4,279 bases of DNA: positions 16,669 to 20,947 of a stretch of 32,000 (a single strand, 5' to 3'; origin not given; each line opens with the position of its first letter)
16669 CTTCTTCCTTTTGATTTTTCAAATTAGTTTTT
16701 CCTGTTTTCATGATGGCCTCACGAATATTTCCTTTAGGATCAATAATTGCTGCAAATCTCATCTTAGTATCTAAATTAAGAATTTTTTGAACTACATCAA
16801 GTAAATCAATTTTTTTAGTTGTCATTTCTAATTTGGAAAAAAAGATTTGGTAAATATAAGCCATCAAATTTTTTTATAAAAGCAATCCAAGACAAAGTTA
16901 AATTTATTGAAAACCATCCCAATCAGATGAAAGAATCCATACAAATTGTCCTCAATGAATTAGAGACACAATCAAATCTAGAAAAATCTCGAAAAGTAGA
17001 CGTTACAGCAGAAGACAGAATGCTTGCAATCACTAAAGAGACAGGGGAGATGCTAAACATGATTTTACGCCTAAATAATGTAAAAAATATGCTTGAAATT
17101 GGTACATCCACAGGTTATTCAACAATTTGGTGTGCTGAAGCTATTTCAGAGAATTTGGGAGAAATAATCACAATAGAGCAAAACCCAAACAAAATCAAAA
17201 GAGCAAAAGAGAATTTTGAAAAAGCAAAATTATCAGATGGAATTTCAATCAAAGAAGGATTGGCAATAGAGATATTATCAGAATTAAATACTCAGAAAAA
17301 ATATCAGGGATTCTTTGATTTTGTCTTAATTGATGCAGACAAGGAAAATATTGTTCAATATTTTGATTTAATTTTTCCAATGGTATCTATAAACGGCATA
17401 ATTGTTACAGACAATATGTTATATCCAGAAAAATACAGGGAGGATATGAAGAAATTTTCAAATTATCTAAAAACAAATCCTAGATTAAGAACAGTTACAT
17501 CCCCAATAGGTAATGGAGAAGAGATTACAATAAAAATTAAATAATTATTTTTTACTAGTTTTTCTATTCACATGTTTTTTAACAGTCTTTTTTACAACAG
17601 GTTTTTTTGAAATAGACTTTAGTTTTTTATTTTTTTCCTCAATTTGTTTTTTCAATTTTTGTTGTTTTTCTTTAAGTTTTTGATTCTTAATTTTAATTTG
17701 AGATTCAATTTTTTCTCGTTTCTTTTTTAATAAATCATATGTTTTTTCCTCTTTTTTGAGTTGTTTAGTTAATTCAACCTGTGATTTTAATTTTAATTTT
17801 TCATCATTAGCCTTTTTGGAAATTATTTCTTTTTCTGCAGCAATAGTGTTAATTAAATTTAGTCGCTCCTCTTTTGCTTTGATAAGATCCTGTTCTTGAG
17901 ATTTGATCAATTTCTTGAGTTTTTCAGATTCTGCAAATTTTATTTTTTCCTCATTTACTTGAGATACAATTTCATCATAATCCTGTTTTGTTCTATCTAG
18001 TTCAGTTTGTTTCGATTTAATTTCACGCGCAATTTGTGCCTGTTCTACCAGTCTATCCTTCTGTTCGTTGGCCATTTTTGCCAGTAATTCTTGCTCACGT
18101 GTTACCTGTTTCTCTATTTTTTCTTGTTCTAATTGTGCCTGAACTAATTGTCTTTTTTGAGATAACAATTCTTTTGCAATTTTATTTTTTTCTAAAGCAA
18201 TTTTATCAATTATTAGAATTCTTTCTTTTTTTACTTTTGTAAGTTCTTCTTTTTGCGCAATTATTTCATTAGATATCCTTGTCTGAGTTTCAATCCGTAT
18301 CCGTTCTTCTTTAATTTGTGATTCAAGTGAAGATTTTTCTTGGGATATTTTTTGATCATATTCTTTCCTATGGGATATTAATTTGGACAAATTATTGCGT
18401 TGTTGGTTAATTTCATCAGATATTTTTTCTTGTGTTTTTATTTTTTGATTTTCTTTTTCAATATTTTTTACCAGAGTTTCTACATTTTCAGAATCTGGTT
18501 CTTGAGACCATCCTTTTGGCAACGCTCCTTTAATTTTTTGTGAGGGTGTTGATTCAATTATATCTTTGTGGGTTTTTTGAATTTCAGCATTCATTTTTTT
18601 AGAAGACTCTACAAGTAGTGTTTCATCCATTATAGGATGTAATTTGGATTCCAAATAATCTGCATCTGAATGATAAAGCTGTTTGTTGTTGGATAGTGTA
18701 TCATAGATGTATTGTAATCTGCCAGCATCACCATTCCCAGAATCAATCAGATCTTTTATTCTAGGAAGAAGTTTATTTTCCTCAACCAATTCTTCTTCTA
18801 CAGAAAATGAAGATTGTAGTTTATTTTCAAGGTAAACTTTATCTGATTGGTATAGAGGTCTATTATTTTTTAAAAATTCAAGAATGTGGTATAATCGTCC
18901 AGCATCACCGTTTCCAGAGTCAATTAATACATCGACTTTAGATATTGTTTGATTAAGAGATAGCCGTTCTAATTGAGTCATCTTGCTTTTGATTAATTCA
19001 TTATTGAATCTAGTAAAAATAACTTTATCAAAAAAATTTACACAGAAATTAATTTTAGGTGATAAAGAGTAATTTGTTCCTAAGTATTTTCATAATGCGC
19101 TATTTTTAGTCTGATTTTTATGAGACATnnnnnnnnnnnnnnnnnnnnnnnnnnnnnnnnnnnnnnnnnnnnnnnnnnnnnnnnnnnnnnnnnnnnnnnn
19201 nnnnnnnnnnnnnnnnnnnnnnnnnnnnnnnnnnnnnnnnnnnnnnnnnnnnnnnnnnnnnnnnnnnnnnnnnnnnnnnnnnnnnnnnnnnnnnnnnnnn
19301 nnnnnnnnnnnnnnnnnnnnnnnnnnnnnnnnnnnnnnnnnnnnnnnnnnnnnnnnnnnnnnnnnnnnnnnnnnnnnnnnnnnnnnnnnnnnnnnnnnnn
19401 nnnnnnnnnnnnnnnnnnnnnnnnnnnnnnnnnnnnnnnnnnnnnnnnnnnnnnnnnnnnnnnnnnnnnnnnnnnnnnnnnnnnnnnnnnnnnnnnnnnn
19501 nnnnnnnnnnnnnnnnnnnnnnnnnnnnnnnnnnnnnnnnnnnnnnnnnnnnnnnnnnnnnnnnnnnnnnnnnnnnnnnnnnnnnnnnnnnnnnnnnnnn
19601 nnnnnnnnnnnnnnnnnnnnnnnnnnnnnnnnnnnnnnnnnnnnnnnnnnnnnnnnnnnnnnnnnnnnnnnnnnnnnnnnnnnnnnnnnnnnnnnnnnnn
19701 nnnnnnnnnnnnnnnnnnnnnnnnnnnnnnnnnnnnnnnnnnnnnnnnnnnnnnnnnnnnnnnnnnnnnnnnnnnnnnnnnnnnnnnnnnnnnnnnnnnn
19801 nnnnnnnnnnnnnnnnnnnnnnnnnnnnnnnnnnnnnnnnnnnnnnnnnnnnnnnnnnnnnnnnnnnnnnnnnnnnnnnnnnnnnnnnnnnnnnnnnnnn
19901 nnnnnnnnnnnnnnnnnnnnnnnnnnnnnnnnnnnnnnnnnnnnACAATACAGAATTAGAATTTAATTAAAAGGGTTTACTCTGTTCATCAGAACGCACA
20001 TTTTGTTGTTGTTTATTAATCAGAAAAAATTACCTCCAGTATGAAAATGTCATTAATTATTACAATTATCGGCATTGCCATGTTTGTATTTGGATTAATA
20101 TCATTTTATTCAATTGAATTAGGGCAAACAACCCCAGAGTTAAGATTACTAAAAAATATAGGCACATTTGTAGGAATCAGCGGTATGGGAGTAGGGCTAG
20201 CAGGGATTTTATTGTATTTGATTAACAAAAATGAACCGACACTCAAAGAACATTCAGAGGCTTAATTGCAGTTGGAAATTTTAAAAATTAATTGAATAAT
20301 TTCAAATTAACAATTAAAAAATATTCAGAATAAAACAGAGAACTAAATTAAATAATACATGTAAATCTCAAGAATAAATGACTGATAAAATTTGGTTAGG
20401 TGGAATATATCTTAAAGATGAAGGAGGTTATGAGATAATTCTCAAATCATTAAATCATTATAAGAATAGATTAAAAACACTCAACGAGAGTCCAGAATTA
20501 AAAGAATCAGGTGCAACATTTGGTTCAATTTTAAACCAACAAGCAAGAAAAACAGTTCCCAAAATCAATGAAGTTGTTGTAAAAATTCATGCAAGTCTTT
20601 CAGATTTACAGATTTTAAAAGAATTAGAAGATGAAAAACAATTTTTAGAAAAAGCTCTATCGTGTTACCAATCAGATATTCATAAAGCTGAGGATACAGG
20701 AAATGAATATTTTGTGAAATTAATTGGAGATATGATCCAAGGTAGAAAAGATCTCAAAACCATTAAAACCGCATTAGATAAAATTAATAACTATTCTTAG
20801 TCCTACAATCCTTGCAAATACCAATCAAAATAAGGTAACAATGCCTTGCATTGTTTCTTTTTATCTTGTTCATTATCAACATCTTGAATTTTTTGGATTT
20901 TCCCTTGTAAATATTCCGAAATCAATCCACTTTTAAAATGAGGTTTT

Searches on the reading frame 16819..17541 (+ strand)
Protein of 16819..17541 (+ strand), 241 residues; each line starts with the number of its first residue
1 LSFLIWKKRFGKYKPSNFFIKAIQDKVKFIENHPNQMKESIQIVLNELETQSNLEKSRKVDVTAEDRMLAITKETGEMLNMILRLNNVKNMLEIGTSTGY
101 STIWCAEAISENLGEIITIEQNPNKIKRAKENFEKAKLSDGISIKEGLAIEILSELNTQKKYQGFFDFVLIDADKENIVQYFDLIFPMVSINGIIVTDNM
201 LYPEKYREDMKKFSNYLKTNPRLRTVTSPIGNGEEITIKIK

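Call 8: search_protein_families(library=pfam, proteins=[window:16819-17541:+], max_evalue=0.01)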
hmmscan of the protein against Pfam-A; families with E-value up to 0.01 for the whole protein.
window:16819-17541:+ (241 aa): 6 families
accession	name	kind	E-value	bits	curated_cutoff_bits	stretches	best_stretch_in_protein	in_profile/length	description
PF01596.23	Methyltransf_3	-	3.1e-34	118.5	22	1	52-237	9-201/204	O-methyltransferase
PF13578.12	Methyltransf_24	-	1.3e-14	55.4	26.3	1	92-199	1-104/105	Methyltransferase domain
PF13847.12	Methyltransf_31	-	2.3e-07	31.1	27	1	89-210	5-126/145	Methyltransferase domain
PF01135.25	PCMT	-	9.4e-07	29.2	20.3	1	78-145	65-129/210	Protein-L-isoaspartate(D-aspartate) O-methyltransferase (PCMT)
PF03602.21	Cons_hypoth95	-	0.0011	19.1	24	1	104-198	55-151/182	Conserved hypothetical protein 95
PF13649.12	Methyltransf_25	-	0.0027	18.8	27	1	92-149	2-55/97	Methyltransferase domain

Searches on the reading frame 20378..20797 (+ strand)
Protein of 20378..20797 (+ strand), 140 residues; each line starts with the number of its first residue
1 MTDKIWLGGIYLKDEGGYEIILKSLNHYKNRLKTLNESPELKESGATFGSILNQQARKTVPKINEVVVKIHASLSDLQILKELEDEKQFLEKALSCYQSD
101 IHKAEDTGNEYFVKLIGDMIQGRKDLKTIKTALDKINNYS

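Call 8: search_protein_families(library=pfam, proteins=[window:20378-20797:+], max_evalue=0.01)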
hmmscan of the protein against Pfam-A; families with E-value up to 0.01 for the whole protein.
window:20378-20797:+ (140 aa): 1 family
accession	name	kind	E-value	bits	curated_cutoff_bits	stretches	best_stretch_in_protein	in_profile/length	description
PF01099.22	Uteroglobin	-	0.0049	17.7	24.8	0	20-73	34-87/90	Uteroglobin family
